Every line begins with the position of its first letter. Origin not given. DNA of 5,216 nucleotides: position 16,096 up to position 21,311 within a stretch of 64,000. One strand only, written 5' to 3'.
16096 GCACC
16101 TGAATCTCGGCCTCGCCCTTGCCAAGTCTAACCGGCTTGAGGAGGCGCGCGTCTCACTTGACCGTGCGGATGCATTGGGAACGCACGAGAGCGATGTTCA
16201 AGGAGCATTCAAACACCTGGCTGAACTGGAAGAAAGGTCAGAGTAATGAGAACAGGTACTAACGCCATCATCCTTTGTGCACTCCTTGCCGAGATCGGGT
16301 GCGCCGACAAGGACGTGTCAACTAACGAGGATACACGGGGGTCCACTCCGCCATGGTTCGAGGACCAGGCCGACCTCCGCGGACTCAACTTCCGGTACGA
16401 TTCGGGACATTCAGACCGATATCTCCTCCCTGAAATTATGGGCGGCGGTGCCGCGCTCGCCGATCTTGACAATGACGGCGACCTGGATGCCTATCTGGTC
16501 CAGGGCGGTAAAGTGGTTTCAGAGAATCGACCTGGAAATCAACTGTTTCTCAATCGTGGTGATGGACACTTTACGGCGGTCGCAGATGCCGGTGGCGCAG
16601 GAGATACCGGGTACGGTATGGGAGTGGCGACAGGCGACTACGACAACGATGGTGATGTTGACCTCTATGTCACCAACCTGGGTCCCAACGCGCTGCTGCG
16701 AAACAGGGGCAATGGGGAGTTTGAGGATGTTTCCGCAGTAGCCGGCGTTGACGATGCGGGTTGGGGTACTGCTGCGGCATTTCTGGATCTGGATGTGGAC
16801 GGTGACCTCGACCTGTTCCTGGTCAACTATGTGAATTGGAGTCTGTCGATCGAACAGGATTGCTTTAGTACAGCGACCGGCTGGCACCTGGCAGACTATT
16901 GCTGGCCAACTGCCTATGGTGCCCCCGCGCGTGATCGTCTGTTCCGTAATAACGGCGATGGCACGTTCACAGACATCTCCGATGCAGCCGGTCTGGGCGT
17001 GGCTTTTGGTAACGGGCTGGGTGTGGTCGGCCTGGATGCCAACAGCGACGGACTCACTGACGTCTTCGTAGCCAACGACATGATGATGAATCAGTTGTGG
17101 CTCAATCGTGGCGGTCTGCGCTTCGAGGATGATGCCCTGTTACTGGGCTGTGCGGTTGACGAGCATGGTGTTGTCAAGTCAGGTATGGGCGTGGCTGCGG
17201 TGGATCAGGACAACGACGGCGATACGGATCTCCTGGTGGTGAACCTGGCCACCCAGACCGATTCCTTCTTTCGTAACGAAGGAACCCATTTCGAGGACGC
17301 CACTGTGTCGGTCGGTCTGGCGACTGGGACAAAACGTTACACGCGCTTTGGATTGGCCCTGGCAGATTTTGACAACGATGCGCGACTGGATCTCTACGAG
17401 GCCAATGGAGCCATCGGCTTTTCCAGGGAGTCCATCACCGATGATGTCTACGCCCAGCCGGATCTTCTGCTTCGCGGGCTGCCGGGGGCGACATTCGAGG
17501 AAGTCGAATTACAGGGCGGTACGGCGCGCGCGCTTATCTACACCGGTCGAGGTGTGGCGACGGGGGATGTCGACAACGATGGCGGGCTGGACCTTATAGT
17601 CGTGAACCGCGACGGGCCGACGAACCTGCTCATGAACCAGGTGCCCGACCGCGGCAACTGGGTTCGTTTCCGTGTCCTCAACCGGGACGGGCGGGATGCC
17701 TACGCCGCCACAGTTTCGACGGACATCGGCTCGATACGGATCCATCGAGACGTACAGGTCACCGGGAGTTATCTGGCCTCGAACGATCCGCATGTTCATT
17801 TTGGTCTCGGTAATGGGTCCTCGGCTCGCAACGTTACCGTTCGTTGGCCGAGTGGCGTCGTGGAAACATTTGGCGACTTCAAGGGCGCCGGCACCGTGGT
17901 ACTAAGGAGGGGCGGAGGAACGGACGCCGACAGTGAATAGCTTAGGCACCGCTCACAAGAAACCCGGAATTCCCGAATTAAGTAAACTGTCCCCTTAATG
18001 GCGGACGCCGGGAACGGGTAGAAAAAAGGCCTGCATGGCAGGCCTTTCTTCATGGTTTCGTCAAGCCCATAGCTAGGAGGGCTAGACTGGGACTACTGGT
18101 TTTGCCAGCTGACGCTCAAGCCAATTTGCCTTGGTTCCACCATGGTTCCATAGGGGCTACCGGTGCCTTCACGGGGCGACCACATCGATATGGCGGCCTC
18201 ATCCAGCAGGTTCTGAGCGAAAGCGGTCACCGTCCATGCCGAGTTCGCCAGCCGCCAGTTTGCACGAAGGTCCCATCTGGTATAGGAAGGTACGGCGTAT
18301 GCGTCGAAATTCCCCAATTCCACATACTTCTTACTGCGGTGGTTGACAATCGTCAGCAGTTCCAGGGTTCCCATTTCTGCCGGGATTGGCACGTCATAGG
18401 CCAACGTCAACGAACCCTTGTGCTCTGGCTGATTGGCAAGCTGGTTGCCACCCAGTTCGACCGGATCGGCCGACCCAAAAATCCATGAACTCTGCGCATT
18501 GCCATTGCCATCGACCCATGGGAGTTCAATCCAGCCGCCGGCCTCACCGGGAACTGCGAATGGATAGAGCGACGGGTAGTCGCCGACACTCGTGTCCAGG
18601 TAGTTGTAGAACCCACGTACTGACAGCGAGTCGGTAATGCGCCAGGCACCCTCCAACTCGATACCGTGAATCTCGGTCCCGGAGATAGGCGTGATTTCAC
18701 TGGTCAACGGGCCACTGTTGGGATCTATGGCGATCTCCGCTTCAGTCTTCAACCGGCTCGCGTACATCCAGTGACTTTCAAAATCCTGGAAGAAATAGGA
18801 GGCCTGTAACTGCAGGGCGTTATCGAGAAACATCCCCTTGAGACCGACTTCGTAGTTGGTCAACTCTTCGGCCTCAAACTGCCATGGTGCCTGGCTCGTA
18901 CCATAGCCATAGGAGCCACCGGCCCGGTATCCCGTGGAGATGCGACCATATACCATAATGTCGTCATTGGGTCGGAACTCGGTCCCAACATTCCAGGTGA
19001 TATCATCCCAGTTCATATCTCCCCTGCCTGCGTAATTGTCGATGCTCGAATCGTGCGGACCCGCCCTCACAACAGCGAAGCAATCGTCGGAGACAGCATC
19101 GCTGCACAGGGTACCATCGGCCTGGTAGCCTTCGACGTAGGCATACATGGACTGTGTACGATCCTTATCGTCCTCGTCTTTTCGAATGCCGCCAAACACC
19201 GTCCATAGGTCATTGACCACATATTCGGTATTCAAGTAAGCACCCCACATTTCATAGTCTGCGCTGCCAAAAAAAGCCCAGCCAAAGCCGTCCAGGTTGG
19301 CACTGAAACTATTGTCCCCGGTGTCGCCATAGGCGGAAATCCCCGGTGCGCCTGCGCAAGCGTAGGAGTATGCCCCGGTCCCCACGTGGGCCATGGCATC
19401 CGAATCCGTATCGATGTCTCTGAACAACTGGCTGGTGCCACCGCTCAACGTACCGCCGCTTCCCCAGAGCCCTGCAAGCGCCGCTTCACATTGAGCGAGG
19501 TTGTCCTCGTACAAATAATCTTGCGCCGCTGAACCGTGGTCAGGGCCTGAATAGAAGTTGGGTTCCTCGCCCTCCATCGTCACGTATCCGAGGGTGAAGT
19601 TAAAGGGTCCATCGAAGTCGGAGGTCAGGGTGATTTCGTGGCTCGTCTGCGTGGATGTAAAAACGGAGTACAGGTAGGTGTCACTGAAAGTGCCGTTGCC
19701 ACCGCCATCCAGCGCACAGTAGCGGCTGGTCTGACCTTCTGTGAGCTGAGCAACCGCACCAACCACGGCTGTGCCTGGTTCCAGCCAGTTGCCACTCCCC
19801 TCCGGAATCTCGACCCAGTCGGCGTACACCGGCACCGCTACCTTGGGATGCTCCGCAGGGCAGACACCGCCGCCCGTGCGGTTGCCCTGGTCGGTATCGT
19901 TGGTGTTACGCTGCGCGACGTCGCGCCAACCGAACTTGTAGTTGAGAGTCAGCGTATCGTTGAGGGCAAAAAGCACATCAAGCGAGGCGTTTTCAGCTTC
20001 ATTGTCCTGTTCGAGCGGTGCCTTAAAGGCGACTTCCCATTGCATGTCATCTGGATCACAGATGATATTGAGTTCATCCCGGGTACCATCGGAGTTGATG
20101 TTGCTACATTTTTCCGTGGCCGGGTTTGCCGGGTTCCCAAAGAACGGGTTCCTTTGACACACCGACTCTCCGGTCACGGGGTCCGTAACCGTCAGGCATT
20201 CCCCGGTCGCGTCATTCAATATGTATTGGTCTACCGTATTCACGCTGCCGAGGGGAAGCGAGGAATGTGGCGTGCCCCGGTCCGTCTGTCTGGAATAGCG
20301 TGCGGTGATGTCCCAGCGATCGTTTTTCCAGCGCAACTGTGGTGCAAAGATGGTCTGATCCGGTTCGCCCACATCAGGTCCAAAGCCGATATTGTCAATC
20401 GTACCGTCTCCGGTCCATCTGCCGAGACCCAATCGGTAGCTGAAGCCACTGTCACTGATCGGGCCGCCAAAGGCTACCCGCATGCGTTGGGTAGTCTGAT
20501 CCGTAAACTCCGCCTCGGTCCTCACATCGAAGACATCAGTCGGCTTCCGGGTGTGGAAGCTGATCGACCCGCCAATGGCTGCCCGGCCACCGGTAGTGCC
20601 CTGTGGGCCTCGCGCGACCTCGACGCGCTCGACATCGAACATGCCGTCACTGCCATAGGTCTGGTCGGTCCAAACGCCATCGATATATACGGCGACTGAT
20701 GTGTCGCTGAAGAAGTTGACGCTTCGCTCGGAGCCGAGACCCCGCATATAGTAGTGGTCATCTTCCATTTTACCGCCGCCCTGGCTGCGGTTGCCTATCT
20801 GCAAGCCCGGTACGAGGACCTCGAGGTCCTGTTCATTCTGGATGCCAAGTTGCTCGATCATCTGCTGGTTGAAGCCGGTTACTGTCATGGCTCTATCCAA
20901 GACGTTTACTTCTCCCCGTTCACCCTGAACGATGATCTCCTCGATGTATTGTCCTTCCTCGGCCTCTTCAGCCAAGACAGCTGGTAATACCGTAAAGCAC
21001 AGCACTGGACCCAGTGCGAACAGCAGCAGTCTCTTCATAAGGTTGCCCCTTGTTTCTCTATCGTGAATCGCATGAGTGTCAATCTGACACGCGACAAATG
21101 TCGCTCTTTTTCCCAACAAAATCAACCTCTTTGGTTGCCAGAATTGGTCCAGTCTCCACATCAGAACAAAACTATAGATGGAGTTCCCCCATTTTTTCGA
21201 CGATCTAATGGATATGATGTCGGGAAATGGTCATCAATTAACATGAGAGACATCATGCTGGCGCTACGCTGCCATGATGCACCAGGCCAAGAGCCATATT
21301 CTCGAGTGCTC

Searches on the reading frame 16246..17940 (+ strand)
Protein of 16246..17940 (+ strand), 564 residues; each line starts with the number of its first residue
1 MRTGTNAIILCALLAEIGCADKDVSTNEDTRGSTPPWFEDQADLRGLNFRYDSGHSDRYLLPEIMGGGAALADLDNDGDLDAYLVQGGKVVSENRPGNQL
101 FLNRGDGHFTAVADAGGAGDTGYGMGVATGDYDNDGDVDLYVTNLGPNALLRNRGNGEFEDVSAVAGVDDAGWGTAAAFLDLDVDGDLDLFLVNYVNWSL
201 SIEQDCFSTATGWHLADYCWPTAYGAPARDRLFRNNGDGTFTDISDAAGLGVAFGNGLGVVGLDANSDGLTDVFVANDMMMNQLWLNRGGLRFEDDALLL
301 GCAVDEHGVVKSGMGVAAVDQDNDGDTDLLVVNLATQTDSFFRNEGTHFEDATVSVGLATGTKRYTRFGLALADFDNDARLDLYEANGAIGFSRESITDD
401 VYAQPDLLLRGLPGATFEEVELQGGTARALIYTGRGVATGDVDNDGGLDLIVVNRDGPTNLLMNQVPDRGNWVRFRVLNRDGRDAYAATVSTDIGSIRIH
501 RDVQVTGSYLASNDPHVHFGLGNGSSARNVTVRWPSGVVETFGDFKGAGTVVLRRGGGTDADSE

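Call 5: search_protein_families(library=pfam, proteins=[window:16246-17940:+], max_evalue=0.00001)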
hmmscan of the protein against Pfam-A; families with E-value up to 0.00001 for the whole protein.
window:16246-17940:+ (564 aa): 2 families
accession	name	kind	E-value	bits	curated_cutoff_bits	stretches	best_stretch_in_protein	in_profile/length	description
PF13517.12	FG-GAP_3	-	4.5e-39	133.3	26.9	5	131-191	1-60/61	FG-GAP-like repeat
PF07593.17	UnbV_ASPIC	-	2e-13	50.4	23.4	1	489-544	7-60/68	ASPIC and UnbV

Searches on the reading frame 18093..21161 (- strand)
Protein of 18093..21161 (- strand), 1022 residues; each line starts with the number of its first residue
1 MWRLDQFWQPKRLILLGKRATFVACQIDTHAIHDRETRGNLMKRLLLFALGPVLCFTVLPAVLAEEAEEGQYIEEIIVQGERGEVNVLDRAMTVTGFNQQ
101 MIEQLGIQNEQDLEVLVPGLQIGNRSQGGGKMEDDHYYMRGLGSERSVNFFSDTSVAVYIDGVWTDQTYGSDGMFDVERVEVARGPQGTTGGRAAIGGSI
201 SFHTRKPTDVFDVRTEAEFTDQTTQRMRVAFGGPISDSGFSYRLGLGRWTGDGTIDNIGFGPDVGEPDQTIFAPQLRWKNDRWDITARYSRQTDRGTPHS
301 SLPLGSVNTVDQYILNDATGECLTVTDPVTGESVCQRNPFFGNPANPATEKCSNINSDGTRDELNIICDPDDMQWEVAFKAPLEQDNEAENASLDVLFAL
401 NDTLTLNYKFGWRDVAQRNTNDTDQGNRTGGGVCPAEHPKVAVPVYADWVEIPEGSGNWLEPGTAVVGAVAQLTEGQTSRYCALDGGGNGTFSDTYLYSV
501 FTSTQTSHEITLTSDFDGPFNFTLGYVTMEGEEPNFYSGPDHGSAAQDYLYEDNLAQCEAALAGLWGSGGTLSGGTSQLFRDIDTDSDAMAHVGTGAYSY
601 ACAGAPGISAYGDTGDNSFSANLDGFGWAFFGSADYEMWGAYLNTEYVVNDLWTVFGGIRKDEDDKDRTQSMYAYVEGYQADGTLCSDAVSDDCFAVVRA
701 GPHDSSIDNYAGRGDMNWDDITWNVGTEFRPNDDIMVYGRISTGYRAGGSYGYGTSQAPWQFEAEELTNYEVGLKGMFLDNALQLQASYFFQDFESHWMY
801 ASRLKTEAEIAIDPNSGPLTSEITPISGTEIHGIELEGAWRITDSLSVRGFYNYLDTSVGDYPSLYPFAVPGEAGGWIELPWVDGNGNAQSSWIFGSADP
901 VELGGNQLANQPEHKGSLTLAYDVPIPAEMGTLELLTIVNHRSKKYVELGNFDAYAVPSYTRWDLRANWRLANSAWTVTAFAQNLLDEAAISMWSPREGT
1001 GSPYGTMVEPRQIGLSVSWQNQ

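Call 5: search_protein_families(library=pfam, proteins=[window:18093-21161:-], max_evalue=0.00001)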
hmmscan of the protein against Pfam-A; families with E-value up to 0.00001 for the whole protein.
window:18093-21161:- (1022 aa): 2 families
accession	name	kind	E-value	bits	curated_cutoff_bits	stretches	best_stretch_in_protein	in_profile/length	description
PF00593.30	TonB_dep_Rec_b-barrel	-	3.6e-30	106.6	27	1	487-985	42-436/436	TonB dependent receptor-like, beta-barrel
PF07715.20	Plug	-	3.8e-13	50.3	23.9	1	90-198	5-106/107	TonB-dependent Receptor Plug Domain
